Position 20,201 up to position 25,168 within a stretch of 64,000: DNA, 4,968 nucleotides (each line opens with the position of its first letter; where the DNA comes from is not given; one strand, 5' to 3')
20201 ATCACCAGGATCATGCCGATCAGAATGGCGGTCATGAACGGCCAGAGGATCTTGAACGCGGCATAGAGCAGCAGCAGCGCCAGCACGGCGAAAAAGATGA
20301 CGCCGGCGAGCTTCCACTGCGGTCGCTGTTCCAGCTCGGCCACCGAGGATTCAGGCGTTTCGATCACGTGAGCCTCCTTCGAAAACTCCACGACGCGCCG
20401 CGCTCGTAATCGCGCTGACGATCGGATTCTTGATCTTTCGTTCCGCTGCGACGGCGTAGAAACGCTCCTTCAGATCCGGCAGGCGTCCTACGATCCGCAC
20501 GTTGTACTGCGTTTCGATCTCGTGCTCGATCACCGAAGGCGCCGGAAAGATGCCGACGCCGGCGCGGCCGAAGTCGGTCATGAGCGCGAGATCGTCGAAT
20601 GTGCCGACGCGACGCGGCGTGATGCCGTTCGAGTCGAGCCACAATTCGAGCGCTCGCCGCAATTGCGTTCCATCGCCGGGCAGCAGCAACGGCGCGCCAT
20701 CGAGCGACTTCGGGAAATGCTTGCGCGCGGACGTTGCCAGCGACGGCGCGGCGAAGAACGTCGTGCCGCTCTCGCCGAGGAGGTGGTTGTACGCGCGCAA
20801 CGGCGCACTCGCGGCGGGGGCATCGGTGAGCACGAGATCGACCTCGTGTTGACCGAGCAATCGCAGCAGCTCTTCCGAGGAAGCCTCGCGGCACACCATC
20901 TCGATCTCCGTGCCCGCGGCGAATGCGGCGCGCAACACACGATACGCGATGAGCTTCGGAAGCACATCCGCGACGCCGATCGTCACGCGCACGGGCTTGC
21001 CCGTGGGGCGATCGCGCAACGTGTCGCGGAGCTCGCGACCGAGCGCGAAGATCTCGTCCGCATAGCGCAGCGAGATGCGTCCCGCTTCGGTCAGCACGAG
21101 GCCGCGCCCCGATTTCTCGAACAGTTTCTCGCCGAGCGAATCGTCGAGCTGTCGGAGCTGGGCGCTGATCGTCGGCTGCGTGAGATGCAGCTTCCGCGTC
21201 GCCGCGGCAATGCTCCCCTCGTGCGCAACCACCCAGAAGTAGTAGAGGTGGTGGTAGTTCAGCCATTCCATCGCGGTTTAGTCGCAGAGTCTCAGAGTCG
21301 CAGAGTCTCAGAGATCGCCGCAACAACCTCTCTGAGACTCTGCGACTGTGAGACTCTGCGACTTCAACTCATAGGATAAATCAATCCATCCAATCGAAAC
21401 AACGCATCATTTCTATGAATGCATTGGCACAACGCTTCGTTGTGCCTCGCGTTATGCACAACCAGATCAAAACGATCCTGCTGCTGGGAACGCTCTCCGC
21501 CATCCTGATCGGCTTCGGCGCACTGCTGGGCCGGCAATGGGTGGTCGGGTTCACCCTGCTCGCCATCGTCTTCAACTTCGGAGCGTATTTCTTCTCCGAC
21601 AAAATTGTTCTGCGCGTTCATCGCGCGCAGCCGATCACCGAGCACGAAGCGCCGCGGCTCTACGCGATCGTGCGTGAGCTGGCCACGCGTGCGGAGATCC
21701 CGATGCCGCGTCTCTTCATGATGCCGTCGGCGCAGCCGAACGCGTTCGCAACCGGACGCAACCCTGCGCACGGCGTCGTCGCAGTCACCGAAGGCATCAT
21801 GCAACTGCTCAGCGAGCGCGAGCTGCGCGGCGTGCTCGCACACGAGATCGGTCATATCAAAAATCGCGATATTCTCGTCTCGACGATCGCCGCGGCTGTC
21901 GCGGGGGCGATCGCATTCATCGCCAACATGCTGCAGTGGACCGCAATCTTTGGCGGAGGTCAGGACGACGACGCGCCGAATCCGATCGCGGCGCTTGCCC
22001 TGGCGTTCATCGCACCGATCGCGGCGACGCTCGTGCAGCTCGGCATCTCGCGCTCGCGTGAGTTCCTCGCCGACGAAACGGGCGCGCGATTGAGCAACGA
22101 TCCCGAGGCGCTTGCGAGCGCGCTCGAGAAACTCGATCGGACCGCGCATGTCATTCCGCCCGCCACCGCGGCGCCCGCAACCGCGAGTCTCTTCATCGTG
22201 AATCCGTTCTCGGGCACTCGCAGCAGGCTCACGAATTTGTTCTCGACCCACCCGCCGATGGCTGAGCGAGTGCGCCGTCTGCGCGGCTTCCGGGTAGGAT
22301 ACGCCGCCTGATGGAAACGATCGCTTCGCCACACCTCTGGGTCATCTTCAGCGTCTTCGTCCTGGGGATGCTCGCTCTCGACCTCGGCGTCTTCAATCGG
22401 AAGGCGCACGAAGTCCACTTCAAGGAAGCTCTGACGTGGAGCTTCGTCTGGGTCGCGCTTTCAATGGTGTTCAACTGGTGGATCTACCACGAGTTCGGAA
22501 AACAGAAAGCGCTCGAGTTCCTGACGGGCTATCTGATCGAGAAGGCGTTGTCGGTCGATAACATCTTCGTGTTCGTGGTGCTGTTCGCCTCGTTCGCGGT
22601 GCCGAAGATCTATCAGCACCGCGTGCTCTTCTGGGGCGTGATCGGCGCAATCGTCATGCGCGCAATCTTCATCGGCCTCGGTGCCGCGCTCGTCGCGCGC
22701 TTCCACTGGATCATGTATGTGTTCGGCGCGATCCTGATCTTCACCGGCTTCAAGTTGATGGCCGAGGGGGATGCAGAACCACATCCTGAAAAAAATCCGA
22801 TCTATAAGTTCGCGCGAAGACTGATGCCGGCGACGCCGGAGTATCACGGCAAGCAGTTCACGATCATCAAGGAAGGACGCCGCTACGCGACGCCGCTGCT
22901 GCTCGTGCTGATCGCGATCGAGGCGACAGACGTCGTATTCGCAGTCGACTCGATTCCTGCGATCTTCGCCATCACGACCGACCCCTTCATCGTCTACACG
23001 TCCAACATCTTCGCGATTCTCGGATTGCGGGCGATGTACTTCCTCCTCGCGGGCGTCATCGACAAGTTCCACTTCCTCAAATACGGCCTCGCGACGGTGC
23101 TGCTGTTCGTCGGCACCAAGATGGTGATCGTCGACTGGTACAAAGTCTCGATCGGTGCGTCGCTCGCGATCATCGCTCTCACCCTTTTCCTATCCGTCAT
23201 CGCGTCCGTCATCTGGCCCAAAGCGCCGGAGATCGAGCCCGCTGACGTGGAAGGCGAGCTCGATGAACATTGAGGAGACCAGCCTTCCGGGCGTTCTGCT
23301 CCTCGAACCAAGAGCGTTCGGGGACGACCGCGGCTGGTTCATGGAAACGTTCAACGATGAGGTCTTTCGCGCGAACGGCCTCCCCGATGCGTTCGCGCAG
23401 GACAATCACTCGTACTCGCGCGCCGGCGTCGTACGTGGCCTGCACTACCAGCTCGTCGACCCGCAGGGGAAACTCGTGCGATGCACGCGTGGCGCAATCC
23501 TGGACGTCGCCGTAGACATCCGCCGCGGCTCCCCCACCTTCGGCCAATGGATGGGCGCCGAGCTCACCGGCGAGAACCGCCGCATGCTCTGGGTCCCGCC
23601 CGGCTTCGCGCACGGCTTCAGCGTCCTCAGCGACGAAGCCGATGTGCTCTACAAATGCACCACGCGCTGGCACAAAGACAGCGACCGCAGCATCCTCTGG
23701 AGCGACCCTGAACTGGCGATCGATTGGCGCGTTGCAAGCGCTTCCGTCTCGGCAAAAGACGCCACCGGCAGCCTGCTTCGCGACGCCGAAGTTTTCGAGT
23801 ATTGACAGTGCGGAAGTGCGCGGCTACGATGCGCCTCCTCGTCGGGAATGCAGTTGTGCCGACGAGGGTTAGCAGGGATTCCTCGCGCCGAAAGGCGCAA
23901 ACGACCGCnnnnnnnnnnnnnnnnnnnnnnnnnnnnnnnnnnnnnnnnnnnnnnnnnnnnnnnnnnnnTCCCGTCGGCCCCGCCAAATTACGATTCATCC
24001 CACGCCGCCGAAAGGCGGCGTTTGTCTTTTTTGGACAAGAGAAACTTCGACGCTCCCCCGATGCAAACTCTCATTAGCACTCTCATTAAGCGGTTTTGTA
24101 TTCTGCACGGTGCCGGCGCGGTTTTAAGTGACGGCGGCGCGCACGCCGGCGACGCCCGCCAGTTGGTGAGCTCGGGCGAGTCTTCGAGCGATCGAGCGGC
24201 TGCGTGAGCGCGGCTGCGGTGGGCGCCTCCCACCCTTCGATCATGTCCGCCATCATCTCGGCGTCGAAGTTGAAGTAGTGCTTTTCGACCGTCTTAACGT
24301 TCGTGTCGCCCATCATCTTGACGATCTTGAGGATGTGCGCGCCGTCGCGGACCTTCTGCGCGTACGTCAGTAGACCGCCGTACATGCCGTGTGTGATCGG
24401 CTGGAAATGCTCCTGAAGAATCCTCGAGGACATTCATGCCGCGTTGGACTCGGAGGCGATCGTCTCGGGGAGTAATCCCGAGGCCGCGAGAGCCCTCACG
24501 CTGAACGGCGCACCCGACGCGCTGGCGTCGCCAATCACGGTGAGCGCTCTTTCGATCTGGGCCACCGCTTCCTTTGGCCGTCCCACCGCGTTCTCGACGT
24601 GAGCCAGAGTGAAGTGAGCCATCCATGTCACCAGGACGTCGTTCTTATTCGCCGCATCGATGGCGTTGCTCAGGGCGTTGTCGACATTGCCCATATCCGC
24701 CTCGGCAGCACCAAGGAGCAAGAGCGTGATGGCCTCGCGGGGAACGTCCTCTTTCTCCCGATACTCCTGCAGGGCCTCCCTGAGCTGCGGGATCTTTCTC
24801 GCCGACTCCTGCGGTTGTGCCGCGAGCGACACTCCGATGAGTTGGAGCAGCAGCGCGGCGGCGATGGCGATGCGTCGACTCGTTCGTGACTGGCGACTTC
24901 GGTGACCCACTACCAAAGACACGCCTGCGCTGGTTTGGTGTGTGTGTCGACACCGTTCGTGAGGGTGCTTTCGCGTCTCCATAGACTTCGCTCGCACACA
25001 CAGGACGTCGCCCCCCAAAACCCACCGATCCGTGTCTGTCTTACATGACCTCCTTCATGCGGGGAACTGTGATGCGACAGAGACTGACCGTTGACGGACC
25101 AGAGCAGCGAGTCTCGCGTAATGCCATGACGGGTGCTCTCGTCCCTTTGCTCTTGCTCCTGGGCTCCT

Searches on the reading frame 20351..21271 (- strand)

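Call 90: search_protein_families(library=pfam, proteins=[window:20351-21271:-], max_evalue=0.001)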
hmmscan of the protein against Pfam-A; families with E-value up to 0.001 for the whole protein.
window:20351-21271:- (306 aa): 2 families
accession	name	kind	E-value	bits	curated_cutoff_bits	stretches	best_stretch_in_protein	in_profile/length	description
PF00126.33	HTH_1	-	1.1e-20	73.8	26.6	1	7-65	2-60/60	Bacterial regulatory helix-turn-helix protein, lysR family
PF03466.25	LysR_substrate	-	2.9e-18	66.4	28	1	95-291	7-203/209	LysR substrate binding domain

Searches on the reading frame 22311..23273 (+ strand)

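Call 90: search_protein_families(library=pfam, proteins=[window:22311-23273:+], max_evalue=0.001)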
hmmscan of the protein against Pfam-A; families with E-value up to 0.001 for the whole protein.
window:22311-23273:+ (320 aa): 1 family
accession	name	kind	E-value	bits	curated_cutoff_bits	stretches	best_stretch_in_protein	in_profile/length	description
PF03741.22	TerC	-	8.2e-57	192.2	27.8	1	71-273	1-176/178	Integral membrane protein TerC family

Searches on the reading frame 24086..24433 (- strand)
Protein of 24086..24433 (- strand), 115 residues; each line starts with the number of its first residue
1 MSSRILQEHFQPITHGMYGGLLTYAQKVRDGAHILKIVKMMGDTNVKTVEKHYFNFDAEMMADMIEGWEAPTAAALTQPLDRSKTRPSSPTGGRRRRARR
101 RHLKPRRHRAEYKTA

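Call 90: search_protein_families(library=pfam, proteins=[window:24086-24433:-], max_evalue=0.001)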
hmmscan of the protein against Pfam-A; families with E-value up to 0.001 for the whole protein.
window:24086-24433:- (115 aa): 0 families

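Call 113: search_solved_structures(query=window:24086-24433:-, max_evalue=1)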
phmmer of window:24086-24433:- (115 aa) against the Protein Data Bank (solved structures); distinct sequences matched with E-value up to 1: 1.
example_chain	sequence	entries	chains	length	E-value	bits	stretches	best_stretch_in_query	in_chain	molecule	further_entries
9lc9_A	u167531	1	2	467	0.034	17.7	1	38-102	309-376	Mycothione reductase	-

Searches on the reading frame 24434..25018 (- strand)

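Call 90: search_protein_families(library=pfam, proteins=[window:24434-25018:-], max_evalue=0.001)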
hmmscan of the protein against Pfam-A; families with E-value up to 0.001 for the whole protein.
window:24434-25018:- (194 aa): 2 families
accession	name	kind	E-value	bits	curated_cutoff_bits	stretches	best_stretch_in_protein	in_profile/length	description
PF13424.12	TPR_12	-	3.2e-05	24.5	30.1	0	79-117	26-66/77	Tetratricopeptide repeat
PF17874.7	TPR_MalT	-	0.00045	20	45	1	75-180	20-128/336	MalT-like TPR region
